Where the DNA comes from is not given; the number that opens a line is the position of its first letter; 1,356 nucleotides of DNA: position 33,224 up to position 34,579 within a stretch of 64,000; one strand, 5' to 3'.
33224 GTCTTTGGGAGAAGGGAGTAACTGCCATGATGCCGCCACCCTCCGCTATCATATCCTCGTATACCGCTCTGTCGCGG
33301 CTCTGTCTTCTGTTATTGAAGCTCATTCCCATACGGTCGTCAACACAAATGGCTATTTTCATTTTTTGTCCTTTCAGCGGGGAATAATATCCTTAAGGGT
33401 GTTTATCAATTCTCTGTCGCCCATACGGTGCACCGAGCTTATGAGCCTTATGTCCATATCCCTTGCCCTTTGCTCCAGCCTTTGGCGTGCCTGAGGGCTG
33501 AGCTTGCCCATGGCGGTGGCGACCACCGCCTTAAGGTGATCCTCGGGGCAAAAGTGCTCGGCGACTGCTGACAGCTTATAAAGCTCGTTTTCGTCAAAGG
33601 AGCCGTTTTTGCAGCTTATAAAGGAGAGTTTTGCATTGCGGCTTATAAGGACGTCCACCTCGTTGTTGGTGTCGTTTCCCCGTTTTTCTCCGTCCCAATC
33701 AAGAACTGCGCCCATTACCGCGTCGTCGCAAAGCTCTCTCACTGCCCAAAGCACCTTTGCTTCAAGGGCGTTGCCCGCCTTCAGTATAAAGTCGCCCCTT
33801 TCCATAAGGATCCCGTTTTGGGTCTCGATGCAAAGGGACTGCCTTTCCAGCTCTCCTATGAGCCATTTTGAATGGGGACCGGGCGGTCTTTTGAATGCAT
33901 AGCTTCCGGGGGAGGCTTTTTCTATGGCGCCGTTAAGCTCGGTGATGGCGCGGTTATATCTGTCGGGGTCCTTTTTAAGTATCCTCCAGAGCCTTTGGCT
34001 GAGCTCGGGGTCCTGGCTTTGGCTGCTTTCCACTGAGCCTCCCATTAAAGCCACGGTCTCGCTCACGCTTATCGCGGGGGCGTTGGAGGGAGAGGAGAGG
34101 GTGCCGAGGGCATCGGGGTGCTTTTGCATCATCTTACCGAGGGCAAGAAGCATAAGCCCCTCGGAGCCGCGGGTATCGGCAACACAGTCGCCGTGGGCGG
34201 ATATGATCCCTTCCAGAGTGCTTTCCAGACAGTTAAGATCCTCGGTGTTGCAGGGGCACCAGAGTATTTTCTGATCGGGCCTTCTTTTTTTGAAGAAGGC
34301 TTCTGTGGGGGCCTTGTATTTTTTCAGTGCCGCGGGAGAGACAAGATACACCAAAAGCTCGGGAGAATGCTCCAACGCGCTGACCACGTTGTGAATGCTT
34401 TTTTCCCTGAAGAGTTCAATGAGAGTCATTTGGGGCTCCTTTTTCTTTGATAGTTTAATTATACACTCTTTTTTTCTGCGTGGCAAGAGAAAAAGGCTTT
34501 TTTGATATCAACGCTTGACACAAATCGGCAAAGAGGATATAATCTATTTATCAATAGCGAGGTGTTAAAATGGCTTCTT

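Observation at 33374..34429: Orphan Card1/Can2-like CARF-nuclease with S-x-K in place of the catalytic E-x-K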

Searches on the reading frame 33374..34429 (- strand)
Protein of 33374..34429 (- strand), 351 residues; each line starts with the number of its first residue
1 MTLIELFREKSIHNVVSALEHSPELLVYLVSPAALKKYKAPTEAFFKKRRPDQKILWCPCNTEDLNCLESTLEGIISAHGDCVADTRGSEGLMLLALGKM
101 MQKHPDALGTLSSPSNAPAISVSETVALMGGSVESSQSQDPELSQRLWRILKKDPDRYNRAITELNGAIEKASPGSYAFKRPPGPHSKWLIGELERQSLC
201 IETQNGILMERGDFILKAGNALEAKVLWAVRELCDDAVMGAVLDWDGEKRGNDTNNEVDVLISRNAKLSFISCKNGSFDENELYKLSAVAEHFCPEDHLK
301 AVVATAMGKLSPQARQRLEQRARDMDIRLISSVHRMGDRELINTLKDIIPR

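Call 3: search_protein_families(library=pfam, proteins=[window:33374-34429:-], max_evalue=10)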
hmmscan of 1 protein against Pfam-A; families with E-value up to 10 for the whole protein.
window:33374-34429:- (351 aa): 3 families
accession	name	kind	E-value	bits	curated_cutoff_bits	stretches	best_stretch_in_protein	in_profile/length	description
PF09002.17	Card1_endonuc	-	3.4e-06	27.1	26.4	1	217-332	8-119/136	Card1-like, endonuclease domain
PF13646.12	HEAT_2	-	0.041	14.6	27.7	1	95-162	22-82/88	HEAT repeats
PF21980.2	MksE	-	0.23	12.3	27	1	127-293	9-158/163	Condensin complex protein MksE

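Call 4: search_protein_families(library=ncbifam, proteins=[window:33374-34429:-], max_evalue=10)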
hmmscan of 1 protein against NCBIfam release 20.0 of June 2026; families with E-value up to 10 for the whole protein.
window:33374-34429:- (351 aa): 1 family
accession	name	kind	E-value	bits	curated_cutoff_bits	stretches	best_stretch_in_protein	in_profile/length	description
NF011245.0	PRK14651.1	equivalog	0.083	12.1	224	1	170-238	191-257/273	UDP-N-acetylmuramate dehydrogenase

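Call 5: search_protein_families(library=padloc, proteins=[window:33374-34429:-], max_evalue=10)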
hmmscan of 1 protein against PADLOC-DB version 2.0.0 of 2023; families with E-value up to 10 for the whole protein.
window:33374-34429:- (351 aa): 17 families
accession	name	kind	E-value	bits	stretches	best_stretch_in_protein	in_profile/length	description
PDLC01880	CARF4--CARF_PDDEXK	-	2.8e-15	54.5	1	2-332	3-348/364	-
PDLC01881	CARF4--CARF_PDDEXK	-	3e-14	50.9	1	213-349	246-376/378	-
PDLC01884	CARF4--CARF_PDDEXK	-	2.9e-10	38.1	1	231-318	267-353/382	-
PDLC01619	Csx1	-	2.4e-09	34.8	1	4-291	5-294/330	CAS-III; associated_signaling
PDLC01898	CARF4--CARF_PDDEXK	-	2.5e-09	34.8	1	216-332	171-283/296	-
PDLC01895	CARF4--CARF_PDDEXK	-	4.1e-09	33.9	2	2-96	3-98/397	-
PDLC01890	CARF4--CARF_PDDEXK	-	4.4e-09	34.2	1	248-347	262-352/366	-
PDLC01891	CARF4--CARF_PDDEXK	-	4.4e-06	24.5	1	218-303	205-285/319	-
PDLC01968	CARF_PDDEXK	-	6.4e-06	23.5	1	236-313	257-325/361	-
PDLC01037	Csx1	-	7.9e-06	23.6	1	141-290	171-267/320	ARF+Nuclease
PDLC01882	CARF4--CARF_PDDEXK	-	0.00012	18.7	1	248-321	474-546/569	-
PDLC01897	CARF4--CARF_PDDEXK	-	0.00046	17.6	1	218-318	248-341/369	-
PDLC01894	CARF4--CARF_PDDEXK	-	0.0029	15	1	246-288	230-271/336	-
PDLC01889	CARF4--CARF_PDDEXK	-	0.0031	14.7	1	251-305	266-319/367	-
PDLC01900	CARF4--CARF_PDDEXK_AAA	-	0.02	11.5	1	254-331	478-549/556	-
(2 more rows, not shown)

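Call 6: search_solved_structures(query=window:33374-34429:-, max_evalue=10, show_alignments=3)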
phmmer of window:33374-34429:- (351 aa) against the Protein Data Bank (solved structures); distinct sequences matched with E-value up to 10: 2.
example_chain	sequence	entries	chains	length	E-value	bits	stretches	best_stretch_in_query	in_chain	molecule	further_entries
2gqt_A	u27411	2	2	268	0.072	15.6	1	171-238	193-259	UDP-N-Acetylenolpyruvylglucosamine Reductase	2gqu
3bz5_A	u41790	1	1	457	4.1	9.8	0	252-311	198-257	Internalin-J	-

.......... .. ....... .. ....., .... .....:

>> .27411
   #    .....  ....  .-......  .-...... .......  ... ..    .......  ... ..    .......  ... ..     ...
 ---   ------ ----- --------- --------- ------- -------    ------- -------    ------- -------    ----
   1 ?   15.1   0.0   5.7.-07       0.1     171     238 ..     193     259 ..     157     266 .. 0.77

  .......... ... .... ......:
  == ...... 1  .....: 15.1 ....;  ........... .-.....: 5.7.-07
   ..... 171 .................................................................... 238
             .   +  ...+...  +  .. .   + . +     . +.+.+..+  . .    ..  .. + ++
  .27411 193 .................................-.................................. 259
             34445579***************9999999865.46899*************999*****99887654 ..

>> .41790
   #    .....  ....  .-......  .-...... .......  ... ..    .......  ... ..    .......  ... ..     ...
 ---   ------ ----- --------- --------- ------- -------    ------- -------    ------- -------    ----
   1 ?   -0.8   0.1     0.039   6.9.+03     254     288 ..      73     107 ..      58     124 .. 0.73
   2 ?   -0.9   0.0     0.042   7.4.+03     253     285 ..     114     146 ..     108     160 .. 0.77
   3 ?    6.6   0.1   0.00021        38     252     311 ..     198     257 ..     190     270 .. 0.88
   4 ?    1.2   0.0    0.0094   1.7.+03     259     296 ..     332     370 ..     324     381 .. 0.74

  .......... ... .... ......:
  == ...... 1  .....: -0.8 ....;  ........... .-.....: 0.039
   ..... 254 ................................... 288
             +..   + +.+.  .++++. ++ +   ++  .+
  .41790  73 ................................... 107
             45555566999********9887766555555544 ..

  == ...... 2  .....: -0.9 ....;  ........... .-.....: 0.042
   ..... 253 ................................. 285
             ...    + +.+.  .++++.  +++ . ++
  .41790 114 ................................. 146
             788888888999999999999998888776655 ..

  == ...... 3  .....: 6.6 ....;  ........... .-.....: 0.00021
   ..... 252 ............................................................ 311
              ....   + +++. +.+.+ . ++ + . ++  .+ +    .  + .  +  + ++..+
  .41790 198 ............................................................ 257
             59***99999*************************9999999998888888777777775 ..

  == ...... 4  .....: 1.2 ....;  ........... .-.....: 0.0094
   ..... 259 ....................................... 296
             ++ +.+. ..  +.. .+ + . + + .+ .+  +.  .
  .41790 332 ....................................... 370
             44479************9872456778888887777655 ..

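Call 7: find_homologous_proteins(query=window:33374-34429:-, max_evalue=0.001)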
Query window:33374-34429:- (351 aa): 203 proteins with E <= 0.001 among 3489 candidates; the best 120 are listed.
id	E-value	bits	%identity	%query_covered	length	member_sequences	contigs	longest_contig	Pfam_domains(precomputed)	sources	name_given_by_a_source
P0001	2.7e-226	768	97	100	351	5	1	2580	PF09002.18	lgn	-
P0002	1.8e-145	503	64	100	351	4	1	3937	PF09002.18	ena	-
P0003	1.6e-140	486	63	100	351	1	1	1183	PF09002.18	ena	-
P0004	2.2e-32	131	28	99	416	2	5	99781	PF09002.18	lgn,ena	-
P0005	1.3e-31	128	30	100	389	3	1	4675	-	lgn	-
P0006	1.3e-30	125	29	99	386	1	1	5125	PF09002.18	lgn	-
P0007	2.4e-30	124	30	99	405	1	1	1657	PF09002.18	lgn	-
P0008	5.5e-29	120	30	97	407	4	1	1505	PF09002.18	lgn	-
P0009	1.0e-28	119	32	96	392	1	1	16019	PF09002.18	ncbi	-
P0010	1.8e-28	118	29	99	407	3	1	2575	-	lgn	-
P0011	2.1e-28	118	31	99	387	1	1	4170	-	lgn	-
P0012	4.1e-28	117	28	94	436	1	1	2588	PF09002.18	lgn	-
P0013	4.7e-28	117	29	97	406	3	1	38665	-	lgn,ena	-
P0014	8.0e-28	116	29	94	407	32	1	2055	-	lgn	-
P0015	3.1e-27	114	28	99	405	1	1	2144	-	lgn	-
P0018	9.6e-27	112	30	94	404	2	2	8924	PF09002.18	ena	-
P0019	1.0e-26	112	30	97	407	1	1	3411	PF09002.18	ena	-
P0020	2.0e-26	111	30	96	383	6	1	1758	PF09002.18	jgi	-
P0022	2.4e-26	111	29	99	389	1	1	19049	PF09002.18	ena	-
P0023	2.4e-26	111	28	99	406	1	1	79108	PF09002.18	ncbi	-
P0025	5.1e-26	110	30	99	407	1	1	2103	PF09002.18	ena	-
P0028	8.2e-26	109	28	94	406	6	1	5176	PF09002.18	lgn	-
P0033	1.5e-25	108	29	99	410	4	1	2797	PF09002.18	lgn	-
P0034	1.7e-25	108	28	99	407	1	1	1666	PF09002.18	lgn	-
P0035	2.1e-25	108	29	97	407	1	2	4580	PF09002.18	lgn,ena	-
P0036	2.2e-25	108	29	94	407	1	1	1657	PF09002.18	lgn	-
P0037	3.8e-25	107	28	99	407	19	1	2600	PF09002.18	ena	-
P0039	4.3e-25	107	29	99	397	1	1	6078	PF09002.18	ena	-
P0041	5.0e-25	107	27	99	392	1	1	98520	PF09002.18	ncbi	-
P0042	5.6e-25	106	28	96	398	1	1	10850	PF09002.18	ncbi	-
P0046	1.0e-24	106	27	99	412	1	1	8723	PF09002.18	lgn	-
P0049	1.6e-24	105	28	94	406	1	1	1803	PF09002.18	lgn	-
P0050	1.7e-24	105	27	99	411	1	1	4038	PF09002.18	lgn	-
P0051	1.9e-24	105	26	99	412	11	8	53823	PF09002.18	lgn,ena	-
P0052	3.1e-24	104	28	99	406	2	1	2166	PF09002.18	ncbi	-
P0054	3.6e-24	104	26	97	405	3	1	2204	PF09002.18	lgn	-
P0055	3.8e-24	104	27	94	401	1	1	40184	PF09002.18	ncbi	-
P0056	5.4e-24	103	27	98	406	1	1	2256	PF09002.18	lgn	-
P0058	6.1e-24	103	28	99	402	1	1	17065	PF09002.18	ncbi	-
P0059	6.4e-24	103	27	99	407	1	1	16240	PF09002.18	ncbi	-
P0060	6.7e-24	103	27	99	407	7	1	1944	PF09002.18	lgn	-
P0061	6.8e-24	103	29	99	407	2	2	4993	PF09002.18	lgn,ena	-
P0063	9.7e-24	102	29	94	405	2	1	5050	PF09002.18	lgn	-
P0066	1.3e-23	102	28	97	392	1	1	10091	PF09002.18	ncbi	-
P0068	1.5e-23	102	27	97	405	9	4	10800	PF09002.18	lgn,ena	-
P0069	1.5e-23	102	29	99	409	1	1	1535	PF09002.18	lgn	-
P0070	1.8e-23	101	28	94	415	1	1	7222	PF09002.18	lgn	-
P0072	1.9e-23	101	28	99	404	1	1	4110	PF09002.18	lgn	-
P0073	2.1e-23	101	26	99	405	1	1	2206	PF09002.18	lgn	-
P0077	2.7e-23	101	28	99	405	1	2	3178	PF09002.18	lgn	-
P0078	2.7e-23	101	28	98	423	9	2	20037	PF09002.18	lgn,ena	-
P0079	2.9e-23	101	29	94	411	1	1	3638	PF09002.18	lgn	-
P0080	3.0e-23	101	29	94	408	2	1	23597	PF09002.18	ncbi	-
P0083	3.9e-23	100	27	99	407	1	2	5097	PF09002.18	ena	-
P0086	4.8e-23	100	26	99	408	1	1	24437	PF09002.18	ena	-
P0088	7.6e-23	99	27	94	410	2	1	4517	PF09002.18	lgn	-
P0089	9.9e-23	99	27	99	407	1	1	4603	PF09002.18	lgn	-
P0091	1.1e-22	99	28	94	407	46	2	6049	PF09002.18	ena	-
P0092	1.1e-22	99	29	97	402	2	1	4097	PF09002.18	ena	-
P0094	1.3e-22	99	28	97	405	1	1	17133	PF09002.18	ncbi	-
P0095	1.5e-22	98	28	97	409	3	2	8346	PF09002.18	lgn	-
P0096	1.7e-22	98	28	94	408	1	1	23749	PF09002.18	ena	-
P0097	1.9e-22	98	30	98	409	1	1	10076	PF09002.18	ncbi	-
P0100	2.7e-22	98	27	99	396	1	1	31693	PF09002.18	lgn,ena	-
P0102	2.8e-22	98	28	99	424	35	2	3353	PF09002.18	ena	-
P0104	2.9e-22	97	29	98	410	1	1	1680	PF09002.18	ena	-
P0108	4.2e-22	97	28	99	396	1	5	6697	PF09002.18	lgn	-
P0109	4.5e-22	97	26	99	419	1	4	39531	PF09002.18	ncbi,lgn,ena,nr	ncbi:MAG: DUF1887 family protein [Clostridia bacterium]|nr:DUF1887 family protein [Clostridia bacter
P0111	5.1e-22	97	27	99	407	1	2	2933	PF09002.18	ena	-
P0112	6.0e-22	96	27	94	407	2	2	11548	PF09002.18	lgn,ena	-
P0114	7.7e-22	96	27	99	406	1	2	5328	PF09002.18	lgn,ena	-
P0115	8.4e-22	96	27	99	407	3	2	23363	PF09002.18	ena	-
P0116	8.5e-22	96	27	99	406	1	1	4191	PF09002.18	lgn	-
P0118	1.3e-21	95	29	94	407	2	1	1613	PF09002.18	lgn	-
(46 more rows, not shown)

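Call 12: search_solved_structures(query=A1, max_evalue=10, show_alignments=5)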
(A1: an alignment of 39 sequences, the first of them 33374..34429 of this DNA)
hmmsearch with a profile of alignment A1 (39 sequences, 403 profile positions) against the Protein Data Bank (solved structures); distinct sequences matched with E-value up to 10: 5.
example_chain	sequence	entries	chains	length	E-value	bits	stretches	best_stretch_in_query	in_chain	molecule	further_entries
7bdv_A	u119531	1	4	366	8e-13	51.2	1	6-355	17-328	Can2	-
1xmx_A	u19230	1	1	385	1.8e-12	50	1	23-382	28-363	hypothetical protein VC1899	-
8bao_A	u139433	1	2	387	0.0064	18.6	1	302-328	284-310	DUF1887 family protein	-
2i0z_A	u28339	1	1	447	0.27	13.2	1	200-271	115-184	NAD(FAD)-utilizing dehydrogenases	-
8dpe_A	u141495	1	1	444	1.6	10.7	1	162-241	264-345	ATP-dependent RNA helicase DDX42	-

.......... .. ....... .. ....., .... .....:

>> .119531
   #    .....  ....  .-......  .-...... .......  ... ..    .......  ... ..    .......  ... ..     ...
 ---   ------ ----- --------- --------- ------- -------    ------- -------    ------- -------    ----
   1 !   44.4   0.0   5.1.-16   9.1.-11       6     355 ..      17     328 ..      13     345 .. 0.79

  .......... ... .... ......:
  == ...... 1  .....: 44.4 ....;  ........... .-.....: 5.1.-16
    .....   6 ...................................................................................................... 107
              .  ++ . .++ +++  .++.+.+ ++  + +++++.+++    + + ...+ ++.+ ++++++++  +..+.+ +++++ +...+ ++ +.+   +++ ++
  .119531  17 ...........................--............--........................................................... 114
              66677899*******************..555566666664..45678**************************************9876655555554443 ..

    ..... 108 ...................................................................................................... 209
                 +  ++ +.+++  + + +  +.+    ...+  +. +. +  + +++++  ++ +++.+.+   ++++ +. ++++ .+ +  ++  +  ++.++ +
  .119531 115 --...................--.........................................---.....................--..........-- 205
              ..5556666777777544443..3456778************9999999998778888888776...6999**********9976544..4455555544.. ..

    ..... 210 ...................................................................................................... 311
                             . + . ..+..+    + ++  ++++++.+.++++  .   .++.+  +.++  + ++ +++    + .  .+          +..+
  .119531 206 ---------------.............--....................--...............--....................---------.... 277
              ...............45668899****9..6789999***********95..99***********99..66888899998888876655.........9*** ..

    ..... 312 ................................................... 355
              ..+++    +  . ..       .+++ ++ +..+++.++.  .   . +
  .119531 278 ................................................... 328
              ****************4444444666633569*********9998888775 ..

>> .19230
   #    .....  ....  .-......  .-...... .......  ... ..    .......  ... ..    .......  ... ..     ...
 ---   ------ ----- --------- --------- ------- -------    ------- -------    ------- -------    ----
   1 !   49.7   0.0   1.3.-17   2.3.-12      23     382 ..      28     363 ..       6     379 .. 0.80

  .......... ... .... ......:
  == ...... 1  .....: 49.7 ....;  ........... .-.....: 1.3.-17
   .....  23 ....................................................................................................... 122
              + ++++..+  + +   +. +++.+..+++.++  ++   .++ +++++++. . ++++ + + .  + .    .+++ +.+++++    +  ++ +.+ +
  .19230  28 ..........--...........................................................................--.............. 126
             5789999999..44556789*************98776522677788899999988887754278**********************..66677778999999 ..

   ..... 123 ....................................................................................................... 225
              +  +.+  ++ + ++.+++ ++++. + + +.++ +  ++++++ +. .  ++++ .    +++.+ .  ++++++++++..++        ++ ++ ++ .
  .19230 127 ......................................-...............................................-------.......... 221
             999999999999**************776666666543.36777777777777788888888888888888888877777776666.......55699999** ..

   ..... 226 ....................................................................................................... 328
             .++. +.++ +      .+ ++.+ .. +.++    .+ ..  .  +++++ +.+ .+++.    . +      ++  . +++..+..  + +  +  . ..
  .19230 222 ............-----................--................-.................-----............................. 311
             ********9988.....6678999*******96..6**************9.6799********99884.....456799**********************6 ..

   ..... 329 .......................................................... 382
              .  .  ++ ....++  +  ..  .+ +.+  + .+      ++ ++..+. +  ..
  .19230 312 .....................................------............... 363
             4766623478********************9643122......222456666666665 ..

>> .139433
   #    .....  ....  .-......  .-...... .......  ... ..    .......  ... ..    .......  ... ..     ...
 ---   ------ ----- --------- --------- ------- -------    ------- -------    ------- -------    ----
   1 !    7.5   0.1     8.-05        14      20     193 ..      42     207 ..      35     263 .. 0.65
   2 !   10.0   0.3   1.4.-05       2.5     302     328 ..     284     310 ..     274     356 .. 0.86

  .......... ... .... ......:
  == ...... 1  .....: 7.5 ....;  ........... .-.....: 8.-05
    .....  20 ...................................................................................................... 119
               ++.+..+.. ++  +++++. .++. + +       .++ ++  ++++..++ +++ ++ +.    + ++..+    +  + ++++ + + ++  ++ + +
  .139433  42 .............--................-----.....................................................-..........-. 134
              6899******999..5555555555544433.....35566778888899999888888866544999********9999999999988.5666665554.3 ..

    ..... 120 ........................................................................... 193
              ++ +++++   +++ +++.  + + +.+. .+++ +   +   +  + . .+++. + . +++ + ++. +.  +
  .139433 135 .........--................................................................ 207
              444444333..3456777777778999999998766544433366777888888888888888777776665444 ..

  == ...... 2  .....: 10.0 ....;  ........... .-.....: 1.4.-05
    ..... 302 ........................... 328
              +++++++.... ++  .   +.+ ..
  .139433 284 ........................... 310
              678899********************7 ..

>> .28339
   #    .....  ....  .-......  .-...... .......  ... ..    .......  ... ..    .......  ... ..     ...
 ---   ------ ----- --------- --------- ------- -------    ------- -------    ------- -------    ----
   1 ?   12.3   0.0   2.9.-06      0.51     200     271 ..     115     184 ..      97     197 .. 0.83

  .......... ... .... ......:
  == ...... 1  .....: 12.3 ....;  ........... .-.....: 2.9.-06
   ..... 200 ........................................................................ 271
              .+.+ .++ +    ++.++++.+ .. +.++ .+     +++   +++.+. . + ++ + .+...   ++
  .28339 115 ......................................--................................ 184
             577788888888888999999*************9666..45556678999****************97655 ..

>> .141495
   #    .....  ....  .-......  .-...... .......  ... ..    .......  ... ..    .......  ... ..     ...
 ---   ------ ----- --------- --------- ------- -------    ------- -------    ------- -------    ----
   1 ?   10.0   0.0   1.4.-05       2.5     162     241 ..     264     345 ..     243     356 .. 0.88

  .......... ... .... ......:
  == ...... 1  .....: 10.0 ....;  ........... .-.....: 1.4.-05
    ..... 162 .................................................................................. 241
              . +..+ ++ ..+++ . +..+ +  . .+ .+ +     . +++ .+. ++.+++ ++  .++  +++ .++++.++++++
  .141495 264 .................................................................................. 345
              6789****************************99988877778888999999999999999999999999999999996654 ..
